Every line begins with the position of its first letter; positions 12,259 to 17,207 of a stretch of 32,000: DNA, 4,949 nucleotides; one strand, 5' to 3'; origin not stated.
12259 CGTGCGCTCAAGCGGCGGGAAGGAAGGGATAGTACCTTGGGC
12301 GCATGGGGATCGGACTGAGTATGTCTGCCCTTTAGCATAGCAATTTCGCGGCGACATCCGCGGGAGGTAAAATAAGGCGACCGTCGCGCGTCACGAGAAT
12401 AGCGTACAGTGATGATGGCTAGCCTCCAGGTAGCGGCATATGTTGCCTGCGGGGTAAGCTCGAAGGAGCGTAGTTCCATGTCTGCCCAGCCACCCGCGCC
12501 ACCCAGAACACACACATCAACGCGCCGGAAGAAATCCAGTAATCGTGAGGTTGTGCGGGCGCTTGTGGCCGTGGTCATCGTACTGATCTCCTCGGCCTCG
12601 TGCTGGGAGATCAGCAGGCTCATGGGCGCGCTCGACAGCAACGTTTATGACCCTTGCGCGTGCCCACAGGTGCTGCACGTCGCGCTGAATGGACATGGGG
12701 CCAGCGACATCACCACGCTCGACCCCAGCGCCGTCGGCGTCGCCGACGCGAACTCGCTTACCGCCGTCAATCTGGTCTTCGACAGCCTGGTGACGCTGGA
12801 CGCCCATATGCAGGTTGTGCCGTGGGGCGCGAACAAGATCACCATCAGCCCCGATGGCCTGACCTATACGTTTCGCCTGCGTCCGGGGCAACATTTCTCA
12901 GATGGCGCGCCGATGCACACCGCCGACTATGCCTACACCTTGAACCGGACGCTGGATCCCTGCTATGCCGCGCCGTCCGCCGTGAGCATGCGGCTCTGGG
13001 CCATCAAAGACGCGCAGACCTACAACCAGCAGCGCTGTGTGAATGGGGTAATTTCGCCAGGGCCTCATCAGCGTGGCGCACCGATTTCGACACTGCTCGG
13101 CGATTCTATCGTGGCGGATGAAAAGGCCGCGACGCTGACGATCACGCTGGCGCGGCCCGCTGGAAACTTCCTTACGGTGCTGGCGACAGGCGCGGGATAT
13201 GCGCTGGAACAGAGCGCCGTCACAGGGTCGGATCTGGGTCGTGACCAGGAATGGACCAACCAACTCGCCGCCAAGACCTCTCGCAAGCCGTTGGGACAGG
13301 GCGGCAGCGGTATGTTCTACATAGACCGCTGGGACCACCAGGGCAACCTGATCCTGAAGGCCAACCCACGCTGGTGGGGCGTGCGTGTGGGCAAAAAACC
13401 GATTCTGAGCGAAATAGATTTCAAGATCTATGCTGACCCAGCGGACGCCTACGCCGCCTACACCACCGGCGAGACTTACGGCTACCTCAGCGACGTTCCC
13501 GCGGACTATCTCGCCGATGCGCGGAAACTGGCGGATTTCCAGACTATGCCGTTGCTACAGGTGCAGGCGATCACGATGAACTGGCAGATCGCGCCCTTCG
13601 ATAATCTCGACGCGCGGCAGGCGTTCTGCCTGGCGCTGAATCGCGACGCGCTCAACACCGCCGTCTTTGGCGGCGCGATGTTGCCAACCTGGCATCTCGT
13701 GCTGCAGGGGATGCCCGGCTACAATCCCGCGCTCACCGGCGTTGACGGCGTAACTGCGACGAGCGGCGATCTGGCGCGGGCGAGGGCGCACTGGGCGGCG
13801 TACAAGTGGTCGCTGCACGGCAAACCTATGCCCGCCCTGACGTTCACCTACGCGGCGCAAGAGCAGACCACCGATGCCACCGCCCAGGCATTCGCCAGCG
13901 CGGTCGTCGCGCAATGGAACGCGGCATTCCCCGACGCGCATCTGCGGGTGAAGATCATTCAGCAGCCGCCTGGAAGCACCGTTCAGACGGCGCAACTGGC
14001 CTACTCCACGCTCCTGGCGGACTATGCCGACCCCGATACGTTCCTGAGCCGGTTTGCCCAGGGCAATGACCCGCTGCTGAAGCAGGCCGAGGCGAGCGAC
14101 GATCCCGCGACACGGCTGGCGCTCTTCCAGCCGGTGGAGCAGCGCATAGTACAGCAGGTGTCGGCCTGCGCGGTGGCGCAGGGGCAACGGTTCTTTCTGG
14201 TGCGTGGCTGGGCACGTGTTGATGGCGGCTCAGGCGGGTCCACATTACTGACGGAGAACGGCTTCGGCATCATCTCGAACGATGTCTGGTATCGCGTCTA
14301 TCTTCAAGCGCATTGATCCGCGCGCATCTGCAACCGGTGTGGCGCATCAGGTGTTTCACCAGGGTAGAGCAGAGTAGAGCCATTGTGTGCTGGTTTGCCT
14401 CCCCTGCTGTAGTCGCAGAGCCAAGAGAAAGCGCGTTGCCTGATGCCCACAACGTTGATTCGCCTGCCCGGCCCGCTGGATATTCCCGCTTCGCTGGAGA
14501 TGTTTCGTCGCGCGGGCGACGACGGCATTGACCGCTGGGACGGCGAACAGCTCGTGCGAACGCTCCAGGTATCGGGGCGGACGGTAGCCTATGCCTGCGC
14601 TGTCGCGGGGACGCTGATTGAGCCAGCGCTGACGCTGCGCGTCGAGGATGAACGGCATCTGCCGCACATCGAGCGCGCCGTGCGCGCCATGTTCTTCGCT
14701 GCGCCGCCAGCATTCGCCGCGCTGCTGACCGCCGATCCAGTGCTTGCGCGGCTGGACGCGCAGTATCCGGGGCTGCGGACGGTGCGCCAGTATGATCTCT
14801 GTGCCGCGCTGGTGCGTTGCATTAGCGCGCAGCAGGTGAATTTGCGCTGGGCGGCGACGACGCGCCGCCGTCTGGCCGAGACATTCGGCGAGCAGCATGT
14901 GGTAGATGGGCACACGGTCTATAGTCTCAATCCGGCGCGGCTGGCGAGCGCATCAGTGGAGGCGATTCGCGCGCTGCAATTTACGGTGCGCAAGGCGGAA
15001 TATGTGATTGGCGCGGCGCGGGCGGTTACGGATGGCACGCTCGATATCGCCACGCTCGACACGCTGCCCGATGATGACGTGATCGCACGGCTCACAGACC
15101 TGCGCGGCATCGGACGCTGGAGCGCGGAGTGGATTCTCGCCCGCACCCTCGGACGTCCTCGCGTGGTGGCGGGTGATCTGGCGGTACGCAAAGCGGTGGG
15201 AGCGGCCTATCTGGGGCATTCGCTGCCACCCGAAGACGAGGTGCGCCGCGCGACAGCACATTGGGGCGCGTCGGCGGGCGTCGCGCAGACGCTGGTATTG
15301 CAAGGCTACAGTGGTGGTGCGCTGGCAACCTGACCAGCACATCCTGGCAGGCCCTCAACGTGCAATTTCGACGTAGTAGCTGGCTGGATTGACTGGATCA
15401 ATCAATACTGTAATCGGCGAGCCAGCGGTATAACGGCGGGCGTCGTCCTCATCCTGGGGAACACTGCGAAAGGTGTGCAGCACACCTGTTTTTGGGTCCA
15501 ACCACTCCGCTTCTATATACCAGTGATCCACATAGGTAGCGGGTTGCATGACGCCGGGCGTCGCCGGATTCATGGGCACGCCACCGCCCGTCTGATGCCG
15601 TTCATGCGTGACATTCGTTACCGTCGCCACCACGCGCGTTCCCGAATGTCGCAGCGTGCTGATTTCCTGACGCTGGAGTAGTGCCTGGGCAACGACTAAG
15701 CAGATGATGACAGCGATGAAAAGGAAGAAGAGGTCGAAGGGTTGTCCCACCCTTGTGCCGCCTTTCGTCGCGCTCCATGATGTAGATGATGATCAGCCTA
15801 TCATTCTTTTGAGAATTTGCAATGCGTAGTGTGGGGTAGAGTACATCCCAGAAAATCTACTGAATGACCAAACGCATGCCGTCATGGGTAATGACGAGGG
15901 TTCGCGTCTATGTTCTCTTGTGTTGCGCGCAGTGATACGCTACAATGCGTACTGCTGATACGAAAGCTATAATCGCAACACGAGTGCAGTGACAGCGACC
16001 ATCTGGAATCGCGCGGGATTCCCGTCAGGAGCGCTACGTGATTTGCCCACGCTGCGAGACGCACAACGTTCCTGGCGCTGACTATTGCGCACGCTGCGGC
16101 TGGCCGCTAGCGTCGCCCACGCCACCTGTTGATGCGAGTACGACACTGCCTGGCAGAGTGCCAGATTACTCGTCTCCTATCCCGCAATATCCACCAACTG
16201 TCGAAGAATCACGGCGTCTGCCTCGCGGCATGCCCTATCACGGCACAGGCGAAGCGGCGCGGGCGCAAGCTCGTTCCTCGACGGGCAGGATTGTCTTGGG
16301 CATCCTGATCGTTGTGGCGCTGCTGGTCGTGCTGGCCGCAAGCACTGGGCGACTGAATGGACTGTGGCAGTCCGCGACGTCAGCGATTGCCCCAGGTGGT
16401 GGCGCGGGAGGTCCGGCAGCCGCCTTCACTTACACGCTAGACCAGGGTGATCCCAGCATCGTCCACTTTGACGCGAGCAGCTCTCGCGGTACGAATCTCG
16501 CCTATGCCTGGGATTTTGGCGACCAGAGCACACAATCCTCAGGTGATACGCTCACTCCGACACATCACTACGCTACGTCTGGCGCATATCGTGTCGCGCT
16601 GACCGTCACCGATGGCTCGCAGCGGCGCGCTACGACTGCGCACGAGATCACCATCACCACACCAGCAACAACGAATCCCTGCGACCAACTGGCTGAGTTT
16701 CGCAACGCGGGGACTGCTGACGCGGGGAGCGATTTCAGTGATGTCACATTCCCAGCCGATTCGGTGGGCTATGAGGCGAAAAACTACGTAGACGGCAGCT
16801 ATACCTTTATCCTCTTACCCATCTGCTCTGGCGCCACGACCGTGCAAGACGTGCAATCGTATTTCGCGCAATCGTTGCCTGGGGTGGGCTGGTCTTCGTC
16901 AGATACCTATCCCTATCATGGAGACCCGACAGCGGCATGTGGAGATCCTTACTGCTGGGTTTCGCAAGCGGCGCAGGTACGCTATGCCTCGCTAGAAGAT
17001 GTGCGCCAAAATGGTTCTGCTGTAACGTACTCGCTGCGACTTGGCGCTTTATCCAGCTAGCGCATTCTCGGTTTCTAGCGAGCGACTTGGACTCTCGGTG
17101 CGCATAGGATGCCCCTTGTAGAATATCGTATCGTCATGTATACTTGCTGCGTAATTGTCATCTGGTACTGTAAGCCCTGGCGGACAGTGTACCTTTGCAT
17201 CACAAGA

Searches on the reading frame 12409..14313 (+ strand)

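Call 10: search_protein_families(library=pfam, proteins=[window:12409-14313:+], max_evalue=0.001)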
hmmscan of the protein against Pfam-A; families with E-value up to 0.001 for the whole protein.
window:12409-14313:+ (635 aa): 1 family
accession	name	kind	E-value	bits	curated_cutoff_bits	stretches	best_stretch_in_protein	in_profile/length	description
PF00496.27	SBP_bac_5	-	1.4e-51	176.2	32.4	1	135-553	1-364/368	Bacterial extracellular solute-binding proteins, family 5 Middle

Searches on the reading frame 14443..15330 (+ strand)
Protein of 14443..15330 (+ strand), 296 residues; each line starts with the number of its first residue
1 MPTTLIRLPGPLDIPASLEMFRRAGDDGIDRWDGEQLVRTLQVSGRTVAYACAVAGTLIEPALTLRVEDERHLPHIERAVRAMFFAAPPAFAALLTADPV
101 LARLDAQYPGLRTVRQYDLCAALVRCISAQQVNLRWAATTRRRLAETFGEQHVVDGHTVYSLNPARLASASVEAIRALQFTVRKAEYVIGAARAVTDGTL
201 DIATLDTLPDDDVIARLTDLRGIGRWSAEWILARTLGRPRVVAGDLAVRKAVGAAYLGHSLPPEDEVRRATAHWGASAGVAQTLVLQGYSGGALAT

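Call 65: search_protein_families(library=pfam, proteins=[window:14443-15330:+], max_evalue=0.0001)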
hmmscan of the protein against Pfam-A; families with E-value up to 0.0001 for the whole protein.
window:14443-15330:+ (296 aa): 2 families
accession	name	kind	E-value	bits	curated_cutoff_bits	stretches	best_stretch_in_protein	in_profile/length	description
PF00730.31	HhH-GPD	-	1.8e-10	41.6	26.2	1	124-273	1-104/108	HhH-GPD superfamily base excision DNA repair protein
PF06029.17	AlkA_N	-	1.6e-05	25.5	26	1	10-115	8-115/118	AlkA N-terminal domain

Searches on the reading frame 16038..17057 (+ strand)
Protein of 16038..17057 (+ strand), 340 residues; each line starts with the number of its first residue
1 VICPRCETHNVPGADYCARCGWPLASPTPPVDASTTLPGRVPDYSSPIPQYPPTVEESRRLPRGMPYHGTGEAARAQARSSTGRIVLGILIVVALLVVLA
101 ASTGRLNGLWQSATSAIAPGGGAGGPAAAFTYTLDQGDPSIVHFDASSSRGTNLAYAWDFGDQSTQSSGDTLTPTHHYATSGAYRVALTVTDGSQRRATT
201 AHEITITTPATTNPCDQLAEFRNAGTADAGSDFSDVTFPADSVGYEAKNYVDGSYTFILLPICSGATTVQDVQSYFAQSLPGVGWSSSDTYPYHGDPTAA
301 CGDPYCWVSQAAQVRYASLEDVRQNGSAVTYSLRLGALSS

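Call 65: search_protein_families(library=pfam, proteins=[window:16038-17057:+], max_evalue=0.0001)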
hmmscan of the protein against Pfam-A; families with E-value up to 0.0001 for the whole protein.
window:16038-17057:+ (340 aa): 2 families
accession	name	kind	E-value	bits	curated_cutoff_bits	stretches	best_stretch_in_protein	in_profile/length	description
PF18911.6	PKD_4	-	2e-14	53.8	27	1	139-204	17-81/85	PKD domain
PF00801.26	PKD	-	9.8e-10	38.7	23.5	1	142-200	17-75/80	PKD domain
